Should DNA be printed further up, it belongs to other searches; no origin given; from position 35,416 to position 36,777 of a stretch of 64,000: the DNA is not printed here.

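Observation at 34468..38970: Operon of two radical-SAM/SPASM-like enzymes, a UPF0104-type membrane protein and a PLP enzyme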

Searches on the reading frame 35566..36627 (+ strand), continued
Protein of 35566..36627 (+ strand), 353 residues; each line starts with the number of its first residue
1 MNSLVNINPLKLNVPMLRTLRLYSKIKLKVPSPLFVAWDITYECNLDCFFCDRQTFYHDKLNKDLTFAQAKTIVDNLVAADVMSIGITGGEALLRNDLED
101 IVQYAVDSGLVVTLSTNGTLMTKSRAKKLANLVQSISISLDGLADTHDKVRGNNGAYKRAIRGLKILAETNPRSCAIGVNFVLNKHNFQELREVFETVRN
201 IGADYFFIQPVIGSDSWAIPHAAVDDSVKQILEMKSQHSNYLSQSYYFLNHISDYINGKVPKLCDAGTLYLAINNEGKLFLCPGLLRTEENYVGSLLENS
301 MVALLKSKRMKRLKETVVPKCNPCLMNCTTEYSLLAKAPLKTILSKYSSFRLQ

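Call 46: find_related_loci(query=window:35566-36627:+, collection=metagenome_contigs, flank=8000)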
Query window:35566-36627:+ (353 aa) in metagenome_contigs; peptide patterns used: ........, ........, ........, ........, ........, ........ (x = any residue, [..] = any of these).
74 stretches matched a pattern; 19 encode a relative of the query (tblastn E <= 1e-3); 19 distinct loci.
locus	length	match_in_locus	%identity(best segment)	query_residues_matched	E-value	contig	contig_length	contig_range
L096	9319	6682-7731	81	3-352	0e+0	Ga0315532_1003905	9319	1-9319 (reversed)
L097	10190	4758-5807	81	3-352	0e+0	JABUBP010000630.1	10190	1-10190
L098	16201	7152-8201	81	3-352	0e+0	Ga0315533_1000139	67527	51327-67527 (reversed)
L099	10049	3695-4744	81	3-352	0e+0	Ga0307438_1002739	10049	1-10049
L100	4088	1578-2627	81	3-352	0e+0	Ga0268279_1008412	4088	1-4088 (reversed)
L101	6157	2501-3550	81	3-352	0e+0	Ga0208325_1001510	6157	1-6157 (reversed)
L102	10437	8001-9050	80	3-352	0e+0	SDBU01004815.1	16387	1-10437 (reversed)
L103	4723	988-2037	78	3-352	0e+0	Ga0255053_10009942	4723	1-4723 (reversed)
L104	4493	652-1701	77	3-352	0e+0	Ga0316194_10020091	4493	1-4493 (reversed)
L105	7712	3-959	80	34-352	3e-180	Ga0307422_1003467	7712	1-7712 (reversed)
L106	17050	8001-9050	80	3-352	0e+0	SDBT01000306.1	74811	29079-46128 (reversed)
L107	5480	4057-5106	69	3-352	4e-178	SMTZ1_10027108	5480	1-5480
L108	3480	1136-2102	68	3-352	3e-137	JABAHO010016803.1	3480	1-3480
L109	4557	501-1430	27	32-331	9e-23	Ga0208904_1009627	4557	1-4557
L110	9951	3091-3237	82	304-352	1e-20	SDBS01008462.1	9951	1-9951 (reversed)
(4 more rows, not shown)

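Call 55: search_protein_families(library=ncbifam, proteins=[window:35566-36627:+], max_evalue=1e-8)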
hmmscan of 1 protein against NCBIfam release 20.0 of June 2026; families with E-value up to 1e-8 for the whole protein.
window:35566-36627:+ (353 aa): 60 families (the best 25 are shown)
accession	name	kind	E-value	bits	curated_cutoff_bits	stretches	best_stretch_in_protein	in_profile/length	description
TIGR03962.1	mycofact_rSAM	equivalog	2e-38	132.4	265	1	28-324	6-303/339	mycofactocin radical SAM maturase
TIGR04347.1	pseudo_SAM_Halo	equivalog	3.2e-36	125.4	525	1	35-207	39-208/390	TIGR04347 family pseudo-SAM/SPASM protein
TIGR04054.1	rSAM_NirJ1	equivalog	4.4e-36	124.3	650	1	35-201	37-200/387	putative heme d1 biosynthesis radical SAM protein NirJ1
TIGR04545.1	rSAM_ahbD_hemeb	equivalog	8.7e-36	124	500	1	36-208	2-172/339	heme b synthase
TIGR04546.1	rSAM_ahbC_deAc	equivalog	4.4e-35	121.2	650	1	35-200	40-202/390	12,18-didecarboxysiroheme deacetylase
TIGR04051.1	rSAM_NirJ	equivalog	2e-32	112.6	515.45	1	36-209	4-174/354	heme d1 biosynthesis radical SAM protein NirJ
TIGR03961.1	rSAM_PTO1314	hypoth_equivalog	6.3e-32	111.2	306.05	1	32-337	21-311/332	PTO1314 family radical SAM protein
TIGR04053.2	TIGR04053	equivalog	3.3e-31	108.8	395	1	32-208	6-183/366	TIGR04053 family radical SAM/SPASM domain-containing protein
TIGR04055.1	rSAM_NirJ2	equivalog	1.4e-27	97.1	500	1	36-287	2-259/326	putative heme d1 biosynthesis radical SAM protein NirJ2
TIGR04103.1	rSAM_nif11_3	equivalog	2.2e-27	95.7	725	1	35-212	6-179/412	nif11-class peptide radical SAM maturase 3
TIGR04133.1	rSAM_w_lipo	hypoth_equivalog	6.3e-27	94.4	425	1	32-316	22-310/350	TIGR04133 family radical SAM/SPASM protein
TIGR04403.1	rSAM_skfB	equivalog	6.7e-26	91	300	1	33-322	103-383/402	sporulation killing factor system radical SAM maturase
NF050035.1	rSAM_WgK_link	exception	1.5e-24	86.7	650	1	31-206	6-179/367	radical SAM/SPASM peptide maturase WgkB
NF045574.1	sacti_mat_StsB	exception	1.6e-24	86.6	625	1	25-199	87-257/466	StsB family radical SAM/SPASM domain sactipeptide maturase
TIGR03470.1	HpnH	equivalog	2.4e-24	85.9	225.05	1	25-265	19-255/318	adenosyl-hopene transferase HpnH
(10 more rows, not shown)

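Call 91: search_protein_representatives(protein=window:35566-36627:+)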
Query: 353 residues. Proteins with E-value up to 0.001 (for the whole library): 44825; up to 1e-10: 11976; up to 1e-30: 71. The best 150 are listed.
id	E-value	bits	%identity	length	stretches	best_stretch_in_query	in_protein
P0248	1.3e-190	649.1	81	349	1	4-352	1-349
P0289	3.5e-110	384.7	73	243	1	14-245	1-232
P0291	5.1e-98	344.7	49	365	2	16-213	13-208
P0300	8.5e-62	225.7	42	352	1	29-340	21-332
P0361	1.6e-51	191.8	38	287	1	85-344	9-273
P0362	4.3e-50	187.2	86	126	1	54-160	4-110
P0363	4.7e-49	183.8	38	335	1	17-342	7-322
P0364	1.1e-48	182.6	32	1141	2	31-317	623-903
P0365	2.4e-47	178.1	36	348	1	17-335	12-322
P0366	8.2e-46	173.1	27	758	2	25-322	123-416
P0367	2.3e-44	168.3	29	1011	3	36-333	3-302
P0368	2.4e-44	168.3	28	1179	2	28-340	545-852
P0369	3.2e-44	167.9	36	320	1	25-341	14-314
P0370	5.0e-44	167.3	35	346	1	17-334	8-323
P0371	1.0e-42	162.9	30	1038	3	60-330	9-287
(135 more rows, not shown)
